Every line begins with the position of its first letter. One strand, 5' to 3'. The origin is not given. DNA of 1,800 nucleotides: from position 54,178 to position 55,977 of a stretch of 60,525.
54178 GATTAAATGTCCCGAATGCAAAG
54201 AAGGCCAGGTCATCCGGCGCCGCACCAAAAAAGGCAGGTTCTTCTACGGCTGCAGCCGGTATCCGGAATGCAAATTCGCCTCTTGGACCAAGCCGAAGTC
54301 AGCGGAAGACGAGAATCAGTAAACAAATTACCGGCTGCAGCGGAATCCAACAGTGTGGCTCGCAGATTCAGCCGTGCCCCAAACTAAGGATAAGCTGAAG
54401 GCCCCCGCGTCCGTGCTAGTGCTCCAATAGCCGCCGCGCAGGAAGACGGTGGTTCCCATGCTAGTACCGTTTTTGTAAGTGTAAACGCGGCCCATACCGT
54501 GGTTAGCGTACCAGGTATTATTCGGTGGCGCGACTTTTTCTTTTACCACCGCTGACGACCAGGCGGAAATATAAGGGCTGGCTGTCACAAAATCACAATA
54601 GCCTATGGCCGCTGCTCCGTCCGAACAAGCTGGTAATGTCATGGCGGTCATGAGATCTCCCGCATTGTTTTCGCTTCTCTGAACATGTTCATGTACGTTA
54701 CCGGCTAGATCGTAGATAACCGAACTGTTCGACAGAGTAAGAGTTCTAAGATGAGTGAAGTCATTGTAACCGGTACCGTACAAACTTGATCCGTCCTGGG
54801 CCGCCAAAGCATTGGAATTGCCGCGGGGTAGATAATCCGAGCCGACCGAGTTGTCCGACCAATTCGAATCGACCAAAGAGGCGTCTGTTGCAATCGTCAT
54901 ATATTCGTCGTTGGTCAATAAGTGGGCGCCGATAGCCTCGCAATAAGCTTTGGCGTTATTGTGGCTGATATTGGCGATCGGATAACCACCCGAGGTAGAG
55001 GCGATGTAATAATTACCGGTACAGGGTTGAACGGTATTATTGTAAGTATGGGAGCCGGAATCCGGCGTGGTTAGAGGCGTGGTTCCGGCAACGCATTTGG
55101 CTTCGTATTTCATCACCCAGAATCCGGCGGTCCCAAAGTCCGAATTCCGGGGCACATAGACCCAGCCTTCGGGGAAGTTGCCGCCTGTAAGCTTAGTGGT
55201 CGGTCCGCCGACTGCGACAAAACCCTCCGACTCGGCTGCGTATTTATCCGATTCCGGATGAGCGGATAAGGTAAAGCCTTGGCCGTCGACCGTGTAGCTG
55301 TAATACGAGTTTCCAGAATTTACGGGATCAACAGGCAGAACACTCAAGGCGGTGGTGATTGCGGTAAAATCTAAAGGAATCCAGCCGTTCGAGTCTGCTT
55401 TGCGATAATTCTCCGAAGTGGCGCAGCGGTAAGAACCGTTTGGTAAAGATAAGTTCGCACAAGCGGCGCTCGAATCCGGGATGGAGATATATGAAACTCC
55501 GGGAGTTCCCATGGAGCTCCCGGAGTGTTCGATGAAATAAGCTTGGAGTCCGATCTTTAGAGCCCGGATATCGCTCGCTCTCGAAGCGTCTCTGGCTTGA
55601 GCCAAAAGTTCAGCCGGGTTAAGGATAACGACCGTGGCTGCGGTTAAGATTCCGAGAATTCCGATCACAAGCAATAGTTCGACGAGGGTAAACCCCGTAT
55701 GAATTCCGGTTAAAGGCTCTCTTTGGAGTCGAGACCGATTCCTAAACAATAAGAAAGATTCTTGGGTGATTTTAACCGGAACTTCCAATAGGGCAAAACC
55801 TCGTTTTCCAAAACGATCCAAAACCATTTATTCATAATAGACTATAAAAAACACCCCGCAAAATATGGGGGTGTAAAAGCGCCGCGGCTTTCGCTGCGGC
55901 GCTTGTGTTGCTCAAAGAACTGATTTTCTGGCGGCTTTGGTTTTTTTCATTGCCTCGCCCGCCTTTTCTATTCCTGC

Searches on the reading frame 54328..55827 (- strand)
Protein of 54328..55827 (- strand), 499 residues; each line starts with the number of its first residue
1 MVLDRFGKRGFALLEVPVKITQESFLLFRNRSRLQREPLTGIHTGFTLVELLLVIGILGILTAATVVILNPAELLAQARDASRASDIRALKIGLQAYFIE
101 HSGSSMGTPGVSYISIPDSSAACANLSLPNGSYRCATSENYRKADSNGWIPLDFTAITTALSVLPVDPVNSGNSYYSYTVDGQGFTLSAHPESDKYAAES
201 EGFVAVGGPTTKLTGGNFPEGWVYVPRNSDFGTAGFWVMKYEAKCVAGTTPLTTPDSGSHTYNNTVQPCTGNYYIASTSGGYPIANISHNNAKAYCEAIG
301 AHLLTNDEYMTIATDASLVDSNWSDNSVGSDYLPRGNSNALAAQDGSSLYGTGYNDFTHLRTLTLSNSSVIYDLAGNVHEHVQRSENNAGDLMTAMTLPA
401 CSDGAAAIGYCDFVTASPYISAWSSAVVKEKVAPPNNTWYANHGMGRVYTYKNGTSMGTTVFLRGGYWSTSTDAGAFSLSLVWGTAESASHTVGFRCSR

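Call 42: search_protein_families(library=pfam, proteins=[window:54328-55827:-], max_evalue=0.001)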
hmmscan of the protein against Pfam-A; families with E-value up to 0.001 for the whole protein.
window:54328-55827:- (499 aa): 2 families
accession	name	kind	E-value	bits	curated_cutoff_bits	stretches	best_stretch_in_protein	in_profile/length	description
PF03781.23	FGE-sulfatase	-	2.2e-09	37.8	23.3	1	261-383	70-190/255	Sulfatase-modifying factor enzyme 1-like domain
PF07963.17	N_methyl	-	0.00037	20.4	21.2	1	45-65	6-26/27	Prokaryotic N-terminal methylation motif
